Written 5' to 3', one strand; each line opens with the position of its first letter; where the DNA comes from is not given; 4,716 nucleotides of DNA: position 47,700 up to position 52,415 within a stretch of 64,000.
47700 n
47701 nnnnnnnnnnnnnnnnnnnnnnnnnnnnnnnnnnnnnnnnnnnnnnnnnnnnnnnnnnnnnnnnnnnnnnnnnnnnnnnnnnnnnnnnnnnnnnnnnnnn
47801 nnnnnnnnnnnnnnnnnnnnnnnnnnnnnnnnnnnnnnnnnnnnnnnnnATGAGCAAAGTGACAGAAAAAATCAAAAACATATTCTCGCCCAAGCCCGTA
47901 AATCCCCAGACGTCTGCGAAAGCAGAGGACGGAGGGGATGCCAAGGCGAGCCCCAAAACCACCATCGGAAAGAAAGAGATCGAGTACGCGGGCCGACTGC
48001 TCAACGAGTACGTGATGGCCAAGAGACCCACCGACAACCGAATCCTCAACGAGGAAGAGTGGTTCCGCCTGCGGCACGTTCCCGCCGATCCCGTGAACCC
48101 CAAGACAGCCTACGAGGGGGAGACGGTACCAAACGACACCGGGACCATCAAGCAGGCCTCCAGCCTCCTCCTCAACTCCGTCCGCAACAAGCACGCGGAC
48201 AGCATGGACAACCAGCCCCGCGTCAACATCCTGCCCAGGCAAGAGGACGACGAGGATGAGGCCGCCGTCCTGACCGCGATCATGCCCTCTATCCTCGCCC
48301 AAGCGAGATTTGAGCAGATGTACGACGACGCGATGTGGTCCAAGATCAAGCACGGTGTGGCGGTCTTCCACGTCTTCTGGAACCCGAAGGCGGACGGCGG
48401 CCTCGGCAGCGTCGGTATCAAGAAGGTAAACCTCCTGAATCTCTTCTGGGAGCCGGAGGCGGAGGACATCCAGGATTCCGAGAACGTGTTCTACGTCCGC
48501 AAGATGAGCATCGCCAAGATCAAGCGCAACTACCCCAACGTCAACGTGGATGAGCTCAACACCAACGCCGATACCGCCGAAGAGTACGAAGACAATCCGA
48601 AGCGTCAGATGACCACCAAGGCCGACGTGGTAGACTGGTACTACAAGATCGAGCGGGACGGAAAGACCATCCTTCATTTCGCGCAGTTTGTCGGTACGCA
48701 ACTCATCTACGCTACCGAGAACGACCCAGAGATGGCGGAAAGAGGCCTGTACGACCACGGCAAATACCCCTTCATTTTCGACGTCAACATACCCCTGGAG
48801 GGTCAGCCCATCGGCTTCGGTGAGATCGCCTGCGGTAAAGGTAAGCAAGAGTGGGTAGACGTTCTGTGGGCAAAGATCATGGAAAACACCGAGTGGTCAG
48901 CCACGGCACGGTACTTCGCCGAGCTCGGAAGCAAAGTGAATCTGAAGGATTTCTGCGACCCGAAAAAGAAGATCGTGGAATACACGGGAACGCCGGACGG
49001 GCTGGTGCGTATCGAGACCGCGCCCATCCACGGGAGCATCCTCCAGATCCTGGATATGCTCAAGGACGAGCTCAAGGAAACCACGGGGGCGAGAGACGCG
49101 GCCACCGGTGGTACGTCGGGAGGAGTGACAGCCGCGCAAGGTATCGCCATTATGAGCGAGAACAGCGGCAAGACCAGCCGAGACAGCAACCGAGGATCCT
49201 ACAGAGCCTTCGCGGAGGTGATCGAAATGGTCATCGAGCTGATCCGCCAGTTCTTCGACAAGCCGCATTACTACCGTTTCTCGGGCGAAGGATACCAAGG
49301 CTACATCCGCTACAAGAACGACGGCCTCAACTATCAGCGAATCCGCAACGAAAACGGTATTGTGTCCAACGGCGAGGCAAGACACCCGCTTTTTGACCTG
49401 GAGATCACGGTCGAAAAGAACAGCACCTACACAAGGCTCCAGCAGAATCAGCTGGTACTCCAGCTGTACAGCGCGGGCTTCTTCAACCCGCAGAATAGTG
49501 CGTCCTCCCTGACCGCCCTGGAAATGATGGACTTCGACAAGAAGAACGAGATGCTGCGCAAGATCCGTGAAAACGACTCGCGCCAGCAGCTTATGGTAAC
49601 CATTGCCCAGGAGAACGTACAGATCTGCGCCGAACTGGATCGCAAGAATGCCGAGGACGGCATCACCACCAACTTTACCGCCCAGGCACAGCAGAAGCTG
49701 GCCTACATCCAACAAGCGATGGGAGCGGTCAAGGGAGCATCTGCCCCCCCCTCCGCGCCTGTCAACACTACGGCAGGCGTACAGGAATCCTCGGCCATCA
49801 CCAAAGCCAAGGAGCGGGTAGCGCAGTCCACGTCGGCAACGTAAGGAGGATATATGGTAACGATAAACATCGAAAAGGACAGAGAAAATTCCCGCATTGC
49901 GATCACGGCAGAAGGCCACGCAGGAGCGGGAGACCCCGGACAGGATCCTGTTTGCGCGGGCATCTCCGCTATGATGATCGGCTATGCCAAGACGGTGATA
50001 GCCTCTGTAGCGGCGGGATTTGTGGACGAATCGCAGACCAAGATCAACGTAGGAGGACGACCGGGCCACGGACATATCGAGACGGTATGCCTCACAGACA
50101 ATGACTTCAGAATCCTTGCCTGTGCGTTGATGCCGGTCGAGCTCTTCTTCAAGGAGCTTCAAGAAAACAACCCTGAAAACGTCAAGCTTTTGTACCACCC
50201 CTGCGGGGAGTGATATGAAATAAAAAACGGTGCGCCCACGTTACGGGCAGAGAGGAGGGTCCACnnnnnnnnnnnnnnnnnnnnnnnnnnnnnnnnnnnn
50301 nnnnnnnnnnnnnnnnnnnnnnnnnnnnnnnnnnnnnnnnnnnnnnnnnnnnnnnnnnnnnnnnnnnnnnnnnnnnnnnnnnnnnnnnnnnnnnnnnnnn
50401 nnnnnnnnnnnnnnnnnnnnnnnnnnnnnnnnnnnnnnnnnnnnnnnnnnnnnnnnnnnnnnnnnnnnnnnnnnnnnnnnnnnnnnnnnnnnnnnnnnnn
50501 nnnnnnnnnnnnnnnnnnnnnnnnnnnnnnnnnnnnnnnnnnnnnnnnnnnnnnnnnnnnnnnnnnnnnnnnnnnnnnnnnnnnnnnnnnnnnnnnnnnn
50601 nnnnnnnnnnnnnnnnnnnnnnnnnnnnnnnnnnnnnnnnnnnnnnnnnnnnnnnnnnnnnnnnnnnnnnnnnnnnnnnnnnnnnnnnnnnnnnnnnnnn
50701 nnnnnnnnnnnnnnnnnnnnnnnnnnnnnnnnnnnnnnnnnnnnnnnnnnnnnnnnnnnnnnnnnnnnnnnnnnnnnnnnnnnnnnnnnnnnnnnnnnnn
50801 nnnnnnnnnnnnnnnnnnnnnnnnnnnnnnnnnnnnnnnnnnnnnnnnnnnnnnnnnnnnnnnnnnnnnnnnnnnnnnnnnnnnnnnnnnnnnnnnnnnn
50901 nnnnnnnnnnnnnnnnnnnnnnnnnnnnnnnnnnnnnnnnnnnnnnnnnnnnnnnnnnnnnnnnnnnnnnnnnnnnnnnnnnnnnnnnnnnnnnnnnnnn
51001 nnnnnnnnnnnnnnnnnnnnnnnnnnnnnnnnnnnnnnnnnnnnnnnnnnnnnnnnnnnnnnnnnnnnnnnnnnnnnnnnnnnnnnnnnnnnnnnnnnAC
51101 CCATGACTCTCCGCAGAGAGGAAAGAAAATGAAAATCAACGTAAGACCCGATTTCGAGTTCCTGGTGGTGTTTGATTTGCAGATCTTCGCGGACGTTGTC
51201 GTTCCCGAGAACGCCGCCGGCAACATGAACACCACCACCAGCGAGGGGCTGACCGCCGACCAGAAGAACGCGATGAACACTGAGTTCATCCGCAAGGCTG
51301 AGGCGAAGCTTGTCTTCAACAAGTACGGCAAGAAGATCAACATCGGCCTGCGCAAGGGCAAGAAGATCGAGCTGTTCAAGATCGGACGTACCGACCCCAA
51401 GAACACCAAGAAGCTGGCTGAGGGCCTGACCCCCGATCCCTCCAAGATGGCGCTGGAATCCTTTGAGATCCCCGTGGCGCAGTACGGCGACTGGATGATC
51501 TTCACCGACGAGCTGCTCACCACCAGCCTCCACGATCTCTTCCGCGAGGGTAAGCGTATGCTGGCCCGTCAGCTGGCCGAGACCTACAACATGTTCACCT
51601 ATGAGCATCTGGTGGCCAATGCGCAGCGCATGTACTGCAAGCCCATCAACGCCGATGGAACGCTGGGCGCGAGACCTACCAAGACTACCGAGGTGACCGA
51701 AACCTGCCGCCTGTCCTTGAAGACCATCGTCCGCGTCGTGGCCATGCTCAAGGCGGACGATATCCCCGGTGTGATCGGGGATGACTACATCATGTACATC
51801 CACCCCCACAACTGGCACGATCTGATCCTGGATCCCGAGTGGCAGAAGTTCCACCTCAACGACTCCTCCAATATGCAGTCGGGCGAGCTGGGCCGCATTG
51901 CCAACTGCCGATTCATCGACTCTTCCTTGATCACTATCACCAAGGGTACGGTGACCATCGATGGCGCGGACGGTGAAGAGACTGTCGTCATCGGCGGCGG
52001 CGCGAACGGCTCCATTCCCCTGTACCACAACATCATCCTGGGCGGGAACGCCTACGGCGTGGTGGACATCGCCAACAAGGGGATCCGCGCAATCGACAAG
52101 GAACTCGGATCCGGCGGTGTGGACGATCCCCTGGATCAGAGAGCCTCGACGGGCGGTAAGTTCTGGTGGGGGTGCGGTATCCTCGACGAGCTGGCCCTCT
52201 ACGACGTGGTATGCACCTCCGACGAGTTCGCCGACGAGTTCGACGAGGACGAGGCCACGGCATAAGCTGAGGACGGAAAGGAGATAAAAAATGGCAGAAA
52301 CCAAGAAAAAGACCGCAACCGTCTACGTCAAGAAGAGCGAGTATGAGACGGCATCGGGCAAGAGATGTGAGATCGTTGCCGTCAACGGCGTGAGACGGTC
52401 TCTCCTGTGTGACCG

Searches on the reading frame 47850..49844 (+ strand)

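Call 25: search_protein_families(library=phrogs, proteins=[window:47850-49844:+], max_evalue=0.00001)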
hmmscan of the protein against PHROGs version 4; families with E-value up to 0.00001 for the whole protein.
window:47850-49844:+ (664 aa): 2 families
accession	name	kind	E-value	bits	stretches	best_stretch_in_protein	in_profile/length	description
phrog_156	-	head and packaging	4.5e-62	211.4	1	110-623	61-627/681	portal protein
phrog_1216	-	head and packaging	1.7e-13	51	1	191-483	215-526/714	portal protein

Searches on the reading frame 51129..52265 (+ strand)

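Call 25: search_protein_families(library=phrogs, proteins=[window:51129-52265:+], max_evalue=0.00001)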
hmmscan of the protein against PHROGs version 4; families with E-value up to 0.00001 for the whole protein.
window:51129-52265:+ (378 aa): 1 family
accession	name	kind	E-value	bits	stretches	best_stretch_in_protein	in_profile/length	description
phrog_1357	-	head and packaging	1e-42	147.4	1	28-364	16-346/356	major head protein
